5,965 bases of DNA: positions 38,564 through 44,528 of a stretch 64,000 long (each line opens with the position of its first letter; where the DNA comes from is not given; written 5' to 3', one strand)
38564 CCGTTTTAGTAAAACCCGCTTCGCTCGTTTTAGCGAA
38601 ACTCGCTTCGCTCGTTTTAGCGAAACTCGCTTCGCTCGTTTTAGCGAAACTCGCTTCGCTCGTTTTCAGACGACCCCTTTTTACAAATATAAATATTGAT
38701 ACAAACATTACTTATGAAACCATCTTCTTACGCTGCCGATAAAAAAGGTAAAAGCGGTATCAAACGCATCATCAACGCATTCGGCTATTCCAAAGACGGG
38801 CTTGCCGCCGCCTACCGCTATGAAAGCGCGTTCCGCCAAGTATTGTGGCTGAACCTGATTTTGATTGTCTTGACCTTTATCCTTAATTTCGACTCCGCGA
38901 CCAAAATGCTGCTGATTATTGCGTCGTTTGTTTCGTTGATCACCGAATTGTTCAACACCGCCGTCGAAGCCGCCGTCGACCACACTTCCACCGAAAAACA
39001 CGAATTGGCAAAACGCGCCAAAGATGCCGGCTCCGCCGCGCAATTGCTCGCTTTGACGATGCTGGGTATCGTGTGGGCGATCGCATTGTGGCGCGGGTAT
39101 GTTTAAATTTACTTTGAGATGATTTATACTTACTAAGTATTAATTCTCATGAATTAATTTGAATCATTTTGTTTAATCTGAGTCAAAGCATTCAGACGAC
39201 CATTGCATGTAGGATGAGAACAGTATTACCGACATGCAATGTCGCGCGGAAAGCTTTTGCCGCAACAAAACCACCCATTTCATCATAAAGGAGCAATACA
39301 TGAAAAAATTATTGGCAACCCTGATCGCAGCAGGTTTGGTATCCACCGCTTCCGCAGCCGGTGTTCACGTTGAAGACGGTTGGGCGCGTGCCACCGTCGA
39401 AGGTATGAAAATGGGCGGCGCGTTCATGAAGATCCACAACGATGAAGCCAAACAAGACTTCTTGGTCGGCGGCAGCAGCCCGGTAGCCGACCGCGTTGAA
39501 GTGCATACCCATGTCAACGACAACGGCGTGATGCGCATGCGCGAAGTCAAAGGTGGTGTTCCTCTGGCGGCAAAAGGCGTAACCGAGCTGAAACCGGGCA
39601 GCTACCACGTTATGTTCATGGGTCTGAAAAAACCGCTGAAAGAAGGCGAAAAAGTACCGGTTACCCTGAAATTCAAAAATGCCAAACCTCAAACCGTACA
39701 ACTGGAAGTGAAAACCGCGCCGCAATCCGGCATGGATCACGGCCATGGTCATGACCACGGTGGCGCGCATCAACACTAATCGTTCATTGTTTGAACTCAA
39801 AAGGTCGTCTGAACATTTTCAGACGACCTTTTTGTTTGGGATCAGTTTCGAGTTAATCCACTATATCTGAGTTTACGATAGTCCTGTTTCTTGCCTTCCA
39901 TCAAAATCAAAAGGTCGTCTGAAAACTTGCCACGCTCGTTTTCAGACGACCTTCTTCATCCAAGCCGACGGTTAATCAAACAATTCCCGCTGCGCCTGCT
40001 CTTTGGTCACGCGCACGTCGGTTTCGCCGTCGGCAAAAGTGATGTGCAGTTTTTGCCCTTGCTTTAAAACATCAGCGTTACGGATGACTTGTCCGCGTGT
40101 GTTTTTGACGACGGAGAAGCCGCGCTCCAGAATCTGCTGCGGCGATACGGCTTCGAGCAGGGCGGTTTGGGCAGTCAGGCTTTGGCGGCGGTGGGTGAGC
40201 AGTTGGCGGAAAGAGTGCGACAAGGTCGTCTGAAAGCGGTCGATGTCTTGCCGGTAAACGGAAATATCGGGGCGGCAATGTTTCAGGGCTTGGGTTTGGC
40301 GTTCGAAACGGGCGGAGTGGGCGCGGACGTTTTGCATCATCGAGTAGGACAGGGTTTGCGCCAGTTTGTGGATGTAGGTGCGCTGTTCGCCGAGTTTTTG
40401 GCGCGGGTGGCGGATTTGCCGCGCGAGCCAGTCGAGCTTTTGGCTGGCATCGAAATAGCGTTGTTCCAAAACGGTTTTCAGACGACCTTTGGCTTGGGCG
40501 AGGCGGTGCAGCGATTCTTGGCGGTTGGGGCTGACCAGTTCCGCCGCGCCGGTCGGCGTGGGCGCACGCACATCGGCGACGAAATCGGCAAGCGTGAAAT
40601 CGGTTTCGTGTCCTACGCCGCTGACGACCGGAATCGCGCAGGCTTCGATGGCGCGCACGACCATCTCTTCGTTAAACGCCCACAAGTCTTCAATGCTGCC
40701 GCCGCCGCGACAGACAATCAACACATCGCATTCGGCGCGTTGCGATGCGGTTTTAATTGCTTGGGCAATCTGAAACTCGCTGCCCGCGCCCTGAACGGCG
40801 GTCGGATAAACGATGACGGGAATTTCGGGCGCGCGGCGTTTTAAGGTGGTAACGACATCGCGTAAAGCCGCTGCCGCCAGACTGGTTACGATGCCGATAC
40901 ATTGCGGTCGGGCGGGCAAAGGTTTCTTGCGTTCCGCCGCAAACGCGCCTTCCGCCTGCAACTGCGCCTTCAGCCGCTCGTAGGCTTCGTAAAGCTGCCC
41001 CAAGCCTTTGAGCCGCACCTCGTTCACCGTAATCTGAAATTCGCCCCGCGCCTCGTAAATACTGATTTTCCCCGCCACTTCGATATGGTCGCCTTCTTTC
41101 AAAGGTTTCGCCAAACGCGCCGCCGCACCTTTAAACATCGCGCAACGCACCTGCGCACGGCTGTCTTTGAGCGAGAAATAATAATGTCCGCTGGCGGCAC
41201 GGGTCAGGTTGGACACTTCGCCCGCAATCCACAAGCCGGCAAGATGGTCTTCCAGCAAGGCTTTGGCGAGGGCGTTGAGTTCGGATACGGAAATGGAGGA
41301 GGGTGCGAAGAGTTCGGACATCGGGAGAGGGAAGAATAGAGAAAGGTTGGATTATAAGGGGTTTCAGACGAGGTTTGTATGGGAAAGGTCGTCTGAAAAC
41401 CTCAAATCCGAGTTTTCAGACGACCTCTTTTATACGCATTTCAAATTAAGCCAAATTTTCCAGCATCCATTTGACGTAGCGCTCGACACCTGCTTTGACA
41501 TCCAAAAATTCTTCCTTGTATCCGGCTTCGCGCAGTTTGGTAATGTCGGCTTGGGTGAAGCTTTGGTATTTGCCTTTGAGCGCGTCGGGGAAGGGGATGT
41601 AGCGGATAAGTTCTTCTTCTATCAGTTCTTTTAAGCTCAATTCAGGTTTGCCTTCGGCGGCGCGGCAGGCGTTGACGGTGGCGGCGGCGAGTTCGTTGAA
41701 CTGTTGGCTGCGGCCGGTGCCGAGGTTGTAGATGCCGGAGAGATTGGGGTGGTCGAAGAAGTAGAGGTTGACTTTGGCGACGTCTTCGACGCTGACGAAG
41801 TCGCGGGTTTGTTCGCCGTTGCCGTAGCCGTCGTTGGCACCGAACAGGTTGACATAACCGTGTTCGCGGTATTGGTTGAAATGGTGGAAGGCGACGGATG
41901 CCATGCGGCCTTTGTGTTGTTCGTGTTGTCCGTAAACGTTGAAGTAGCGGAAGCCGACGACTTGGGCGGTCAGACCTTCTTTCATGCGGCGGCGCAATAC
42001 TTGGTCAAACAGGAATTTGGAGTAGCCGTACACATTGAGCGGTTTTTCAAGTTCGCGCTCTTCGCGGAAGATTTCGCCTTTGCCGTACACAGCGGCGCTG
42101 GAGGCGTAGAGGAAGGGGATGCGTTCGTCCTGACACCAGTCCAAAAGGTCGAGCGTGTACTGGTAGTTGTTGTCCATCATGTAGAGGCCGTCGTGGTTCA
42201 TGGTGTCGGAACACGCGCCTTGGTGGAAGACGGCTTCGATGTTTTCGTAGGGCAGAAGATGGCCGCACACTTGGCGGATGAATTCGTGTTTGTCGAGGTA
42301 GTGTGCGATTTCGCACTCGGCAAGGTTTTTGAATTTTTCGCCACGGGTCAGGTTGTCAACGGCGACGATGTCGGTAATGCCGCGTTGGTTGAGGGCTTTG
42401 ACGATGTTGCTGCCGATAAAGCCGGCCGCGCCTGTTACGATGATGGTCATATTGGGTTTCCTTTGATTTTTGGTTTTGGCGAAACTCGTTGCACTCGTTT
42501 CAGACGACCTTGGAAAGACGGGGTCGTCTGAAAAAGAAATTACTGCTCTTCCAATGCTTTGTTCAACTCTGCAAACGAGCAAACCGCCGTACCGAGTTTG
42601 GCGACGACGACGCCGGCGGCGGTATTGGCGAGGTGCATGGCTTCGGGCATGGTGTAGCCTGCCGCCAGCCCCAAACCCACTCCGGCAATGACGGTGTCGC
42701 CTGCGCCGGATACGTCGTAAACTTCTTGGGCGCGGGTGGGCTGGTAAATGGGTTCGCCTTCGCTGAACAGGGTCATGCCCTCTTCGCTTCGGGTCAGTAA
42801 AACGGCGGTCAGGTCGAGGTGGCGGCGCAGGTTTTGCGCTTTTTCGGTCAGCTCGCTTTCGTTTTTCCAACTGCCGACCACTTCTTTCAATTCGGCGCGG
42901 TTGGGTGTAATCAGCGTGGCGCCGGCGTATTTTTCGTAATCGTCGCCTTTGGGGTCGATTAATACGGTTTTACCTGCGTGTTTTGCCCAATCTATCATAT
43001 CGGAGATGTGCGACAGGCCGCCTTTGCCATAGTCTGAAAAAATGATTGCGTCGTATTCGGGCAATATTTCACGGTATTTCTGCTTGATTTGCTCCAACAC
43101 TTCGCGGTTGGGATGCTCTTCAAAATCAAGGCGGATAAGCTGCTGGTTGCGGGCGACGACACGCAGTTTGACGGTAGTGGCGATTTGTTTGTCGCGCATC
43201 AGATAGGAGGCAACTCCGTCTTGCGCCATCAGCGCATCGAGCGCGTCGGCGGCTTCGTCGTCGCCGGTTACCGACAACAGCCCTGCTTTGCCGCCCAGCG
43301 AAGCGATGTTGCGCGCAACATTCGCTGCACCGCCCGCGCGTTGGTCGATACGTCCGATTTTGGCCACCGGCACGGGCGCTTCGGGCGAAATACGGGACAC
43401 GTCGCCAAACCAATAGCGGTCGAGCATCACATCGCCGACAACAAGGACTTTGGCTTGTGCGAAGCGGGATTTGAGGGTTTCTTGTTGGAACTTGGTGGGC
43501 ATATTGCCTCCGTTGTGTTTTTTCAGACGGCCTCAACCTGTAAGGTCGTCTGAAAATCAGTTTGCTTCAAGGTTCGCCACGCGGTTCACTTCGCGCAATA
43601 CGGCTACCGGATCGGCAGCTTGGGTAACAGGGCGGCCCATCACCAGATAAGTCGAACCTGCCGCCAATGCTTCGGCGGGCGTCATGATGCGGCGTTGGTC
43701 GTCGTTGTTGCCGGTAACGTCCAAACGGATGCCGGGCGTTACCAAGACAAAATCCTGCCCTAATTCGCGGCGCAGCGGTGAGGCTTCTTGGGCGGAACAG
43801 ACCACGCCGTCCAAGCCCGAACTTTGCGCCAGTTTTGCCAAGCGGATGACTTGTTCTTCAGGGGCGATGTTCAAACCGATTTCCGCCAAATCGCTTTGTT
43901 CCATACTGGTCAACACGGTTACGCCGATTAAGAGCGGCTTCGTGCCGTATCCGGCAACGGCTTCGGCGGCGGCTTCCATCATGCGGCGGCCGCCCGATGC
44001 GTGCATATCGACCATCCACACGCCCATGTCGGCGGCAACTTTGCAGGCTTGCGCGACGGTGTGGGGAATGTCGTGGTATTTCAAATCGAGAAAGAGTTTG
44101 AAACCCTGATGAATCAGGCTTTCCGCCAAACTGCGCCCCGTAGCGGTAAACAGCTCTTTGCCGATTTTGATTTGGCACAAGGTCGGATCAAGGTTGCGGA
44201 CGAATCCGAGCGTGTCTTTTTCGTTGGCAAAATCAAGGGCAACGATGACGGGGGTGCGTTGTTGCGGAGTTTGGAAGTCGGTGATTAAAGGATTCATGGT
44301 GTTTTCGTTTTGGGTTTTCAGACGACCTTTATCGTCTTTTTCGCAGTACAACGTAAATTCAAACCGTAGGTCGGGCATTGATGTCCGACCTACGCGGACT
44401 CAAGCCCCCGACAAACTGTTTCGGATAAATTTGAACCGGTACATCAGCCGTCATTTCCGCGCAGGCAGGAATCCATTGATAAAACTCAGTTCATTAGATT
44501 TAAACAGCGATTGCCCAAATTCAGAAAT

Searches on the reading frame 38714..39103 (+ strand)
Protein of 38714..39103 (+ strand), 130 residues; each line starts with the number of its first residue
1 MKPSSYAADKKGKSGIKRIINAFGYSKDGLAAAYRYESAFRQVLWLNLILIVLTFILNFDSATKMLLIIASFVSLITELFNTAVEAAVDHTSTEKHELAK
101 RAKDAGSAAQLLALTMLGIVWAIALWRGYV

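Call 12: find_encoding_contigs(protein=window:38714-39103:+, flank=3000, max_places=10)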
Protein window:38714-39103:+ (130 aa): 24 contigs read that carry it; 10 places shown.
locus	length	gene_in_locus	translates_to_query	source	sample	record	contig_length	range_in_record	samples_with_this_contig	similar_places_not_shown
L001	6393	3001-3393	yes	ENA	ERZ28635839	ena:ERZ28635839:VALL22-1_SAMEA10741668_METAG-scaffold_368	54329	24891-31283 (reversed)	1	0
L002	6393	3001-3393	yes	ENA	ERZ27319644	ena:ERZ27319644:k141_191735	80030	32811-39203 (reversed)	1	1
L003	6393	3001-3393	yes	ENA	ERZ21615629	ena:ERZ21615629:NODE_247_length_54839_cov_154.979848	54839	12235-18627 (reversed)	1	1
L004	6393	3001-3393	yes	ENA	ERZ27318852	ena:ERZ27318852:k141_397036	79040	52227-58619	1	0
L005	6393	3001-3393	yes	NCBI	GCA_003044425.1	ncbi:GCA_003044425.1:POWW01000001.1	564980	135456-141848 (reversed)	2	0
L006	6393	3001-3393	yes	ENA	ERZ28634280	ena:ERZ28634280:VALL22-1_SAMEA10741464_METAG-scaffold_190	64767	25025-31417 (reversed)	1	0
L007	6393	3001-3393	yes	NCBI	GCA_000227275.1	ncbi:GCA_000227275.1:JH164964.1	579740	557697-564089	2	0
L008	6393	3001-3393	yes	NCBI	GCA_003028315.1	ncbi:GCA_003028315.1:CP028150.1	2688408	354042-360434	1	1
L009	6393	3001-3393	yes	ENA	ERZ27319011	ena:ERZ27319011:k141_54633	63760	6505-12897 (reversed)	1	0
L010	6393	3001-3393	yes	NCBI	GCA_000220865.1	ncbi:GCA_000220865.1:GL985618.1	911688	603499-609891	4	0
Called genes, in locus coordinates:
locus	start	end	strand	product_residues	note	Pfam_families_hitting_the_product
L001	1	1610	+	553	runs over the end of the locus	PF02463:SMC_N, PF13476:AAA_23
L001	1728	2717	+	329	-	PF02951:GSH-S_N, PF14398:ATPgrasp_YheCD (faint), PF02955:GSH-S_ATP, PF08443:RimK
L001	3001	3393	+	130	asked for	PF01219:DAGK_prokar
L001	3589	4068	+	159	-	PF04314:LpqE-like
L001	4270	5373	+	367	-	PF02540:NAD_synthase (weak), PF03054:tRNA_Me_trans, PF20259:tRNA_Me_trans_M, PF20258:tRNA_Me_trans_C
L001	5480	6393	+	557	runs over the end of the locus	PF00501:AMP-binding, PF13193:AMP-binding_C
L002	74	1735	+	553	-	PF02463:SMC_N, PF13476:AAA_23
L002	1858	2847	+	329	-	PF02951:GSH-S_N, PF14398:ATPgrasp_YheCD (weak), PF02955:GSH-S_ATP, PF08443:RimK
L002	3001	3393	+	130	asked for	PF01219:DAGK_prokar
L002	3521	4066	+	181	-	PF04314:LpqE-like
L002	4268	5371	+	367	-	PF02540:NAD_synthase (weak), PF03054:tRNA_Me_trans, PF20259:tRNA_Me_trans_M, PF20258:tRNA_Me_trans_C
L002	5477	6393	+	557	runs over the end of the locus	PF00501:AMP-binding, PF13193:AMP-binding_C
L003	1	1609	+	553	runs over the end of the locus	PF02463:SMC_N, PF13476:AAA_23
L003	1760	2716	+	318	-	PF02951:GSH-S_N, PF14398:ATPgrasp_YheCD (weak), PF02955:GSH-S_ATP, PF08443:RimK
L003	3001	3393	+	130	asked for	PF01219:DAGK_prokar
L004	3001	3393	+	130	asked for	PF01219:DAGK_prokar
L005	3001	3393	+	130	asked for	PF01219:DAGK_prokar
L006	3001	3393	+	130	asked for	PF01219:DAGK_prokar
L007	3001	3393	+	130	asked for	PF01219:DAGK_prokar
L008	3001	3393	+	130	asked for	PF01219:DAGK_prokar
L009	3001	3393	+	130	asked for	PF01219:DAGK_prokar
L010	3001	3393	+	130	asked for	PF01219:DAGK_prokar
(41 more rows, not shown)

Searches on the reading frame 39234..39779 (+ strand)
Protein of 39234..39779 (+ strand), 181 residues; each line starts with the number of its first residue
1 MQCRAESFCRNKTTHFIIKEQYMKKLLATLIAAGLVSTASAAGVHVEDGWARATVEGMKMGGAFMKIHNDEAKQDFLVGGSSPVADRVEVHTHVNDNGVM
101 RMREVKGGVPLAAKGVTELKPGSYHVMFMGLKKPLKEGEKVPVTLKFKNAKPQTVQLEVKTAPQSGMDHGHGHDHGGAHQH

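Call 30: search_protein_families(library=pfam, proteins=[window:39234-39779:+])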
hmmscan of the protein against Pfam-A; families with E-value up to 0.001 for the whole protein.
window:39234-39779:+ (181 aa): 1 family
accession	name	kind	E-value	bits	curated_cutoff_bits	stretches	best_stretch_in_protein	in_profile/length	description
PF04314.18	PCuAC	-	2.5e-41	140.4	29.4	1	46-155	1-109/109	Copper chaperone PCu(A)C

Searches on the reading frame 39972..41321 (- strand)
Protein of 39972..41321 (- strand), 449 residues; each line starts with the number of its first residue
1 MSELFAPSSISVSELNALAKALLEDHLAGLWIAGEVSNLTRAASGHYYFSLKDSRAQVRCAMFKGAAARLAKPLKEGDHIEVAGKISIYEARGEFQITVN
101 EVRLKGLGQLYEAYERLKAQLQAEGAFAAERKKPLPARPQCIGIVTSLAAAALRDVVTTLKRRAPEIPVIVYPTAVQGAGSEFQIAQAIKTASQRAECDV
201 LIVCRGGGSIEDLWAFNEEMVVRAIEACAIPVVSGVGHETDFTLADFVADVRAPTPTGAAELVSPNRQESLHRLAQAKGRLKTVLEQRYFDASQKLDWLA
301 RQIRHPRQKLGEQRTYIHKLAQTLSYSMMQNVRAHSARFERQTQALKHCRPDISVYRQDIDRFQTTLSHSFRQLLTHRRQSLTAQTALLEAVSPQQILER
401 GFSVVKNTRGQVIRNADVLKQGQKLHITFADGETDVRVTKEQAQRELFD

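Call 30: search_protein_families(library=pfam, proteins=[window:39972-41321:-])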
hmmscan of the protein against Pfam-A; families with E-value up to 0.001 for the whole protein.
window:39972-41321:- (449 aa): 3 families
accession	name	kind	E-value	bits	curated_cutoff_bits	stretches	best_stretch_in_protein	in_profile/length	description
PF02601.20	Exonuc_VII_L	-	3.5e-107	359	35.9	1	127-436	2-314/315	Exonuclease VII, large subunit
PF13742.12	tRNA_anti_2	-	9.6e-30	103.1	27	1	10-102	1-94/95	OB-fold nucleic acid binding domain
PF01336.31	tRNA_anti-codon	-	3.8e-15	56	27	1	31-103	2-73/75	OB-fold nucleic acid binding domain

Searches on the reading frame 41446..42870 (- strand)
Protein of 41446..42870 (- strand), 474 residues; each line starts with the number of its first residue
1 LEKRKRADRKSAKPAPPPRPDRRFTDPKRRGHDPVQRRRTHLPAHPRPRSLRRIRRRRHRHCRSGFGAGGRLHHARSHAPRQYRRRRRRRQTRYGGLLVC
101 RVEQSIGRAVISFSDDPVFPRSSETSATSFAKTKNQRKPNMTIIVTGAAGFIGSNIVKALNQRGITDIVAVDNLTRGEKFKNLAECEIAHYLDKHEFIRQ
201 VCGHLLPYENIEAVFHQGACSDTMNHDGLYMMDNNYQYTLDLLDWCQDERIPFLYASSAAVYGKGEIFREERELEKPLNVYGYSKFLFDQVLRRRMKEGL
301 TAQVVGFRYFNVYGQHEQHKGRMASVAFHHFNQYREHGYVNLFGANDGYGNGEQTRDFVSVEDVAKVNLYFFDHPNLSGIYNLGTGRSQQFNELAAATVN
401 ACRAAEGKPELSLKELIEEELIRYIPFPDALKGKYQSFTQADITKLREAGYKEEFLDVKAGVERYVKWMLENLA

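Call 30: search_protein_families(library=pfam, proteins=[window:41446-42870:-])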
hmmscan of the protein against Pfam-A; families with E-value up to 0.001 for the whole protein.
window:41446-42870:- (474 aa): 6 families
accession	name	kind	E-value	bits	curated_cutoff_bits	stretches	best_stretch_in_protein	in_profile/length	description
PF01370.27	Epimerase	-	1.5e-44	152.7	20.9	1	143-384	1-240/240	NAD dependent epimerase/dehydratase family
PF16363.11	GDP_Man_Dehyd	-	6.2e-20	72.4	27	1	144-447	1-314/332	GDP-mannose 4,6 dehydratase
PF01073.25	3Beta_HSD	-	4.8e-11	42.7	22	1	144-322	1-191/280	3-beta hydroxysteroid dehydrogenase/isomerase family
PF04321.23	RmlD_sub_bind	-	1e-08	35.1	27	1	141-404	1-233/287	RmlD substrate binding domain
PF07993.18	NAD_binding_4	-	2.8e-07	30.4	20.1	1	209-327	87-220/258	Male sterility protein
PF02719.21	Polysacc_synt_2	-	0.00011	22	20.2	0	143-216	1-74/293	Polysaccharide biosynthesis protein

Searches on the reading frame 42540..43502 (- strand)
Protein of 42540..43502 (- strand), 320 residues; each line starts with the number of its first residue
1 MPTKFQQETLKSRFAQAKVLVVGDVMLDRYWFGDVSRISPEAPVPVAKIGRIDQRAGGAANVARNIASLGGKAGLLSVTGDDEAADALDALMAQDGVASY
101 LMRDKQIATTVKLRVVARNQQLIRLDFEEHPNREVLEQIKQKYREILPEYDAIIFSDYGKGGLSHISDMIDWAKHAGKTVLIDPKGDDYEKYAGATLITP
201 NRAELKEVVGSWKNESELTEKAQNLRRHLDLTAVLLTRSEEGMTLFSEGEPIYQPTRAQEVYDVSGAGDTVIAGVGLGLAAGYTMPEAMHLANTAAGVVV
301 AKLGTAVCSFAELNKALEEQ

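Call 28: search_protein_families(library=pfam, proteins=[window:42540-43502:-])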
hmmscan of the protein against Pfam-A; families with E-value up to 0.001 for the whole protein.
window:42540-43502:- (320 aa): 4 families
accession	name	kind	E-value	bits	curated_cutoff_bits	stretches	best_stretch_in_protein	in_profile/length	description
PF00294.29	PfkB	-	1.3e-44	153.2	25.8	1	17-308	2-298/302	pfkB family carbohydrate kinase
PF08543.17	Phos_pyr_kin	-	1e-06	28.8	27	1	194-293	119-225/246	Phosphomethylpyrimidine kinase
PF01256.23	Carb_kinase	-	2.1e-05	24.5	27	1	190-304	112-220/242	NAD(P)H-hydrate dehydratase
PF25270.1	Khk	-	2.7e-05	24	35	1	197-301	243-348/365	Prokaryotic ketohexokinase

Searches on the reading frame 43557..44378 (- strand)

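Call 28: search_protein_families(library=pfam, proteins=[window:43557-44378:-])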
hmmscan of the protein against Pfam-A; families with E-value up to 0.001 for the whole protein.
window:43557-44378:- (273 aa): 1 family
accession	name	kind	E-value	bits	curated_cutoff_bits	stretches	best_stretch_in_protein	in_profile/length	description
PF00215.30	OMPdecase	-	1.4e-63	215.2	27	1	43-263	2-220/221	Orotidine 5'-phosphate decarboxylase / HUMPS family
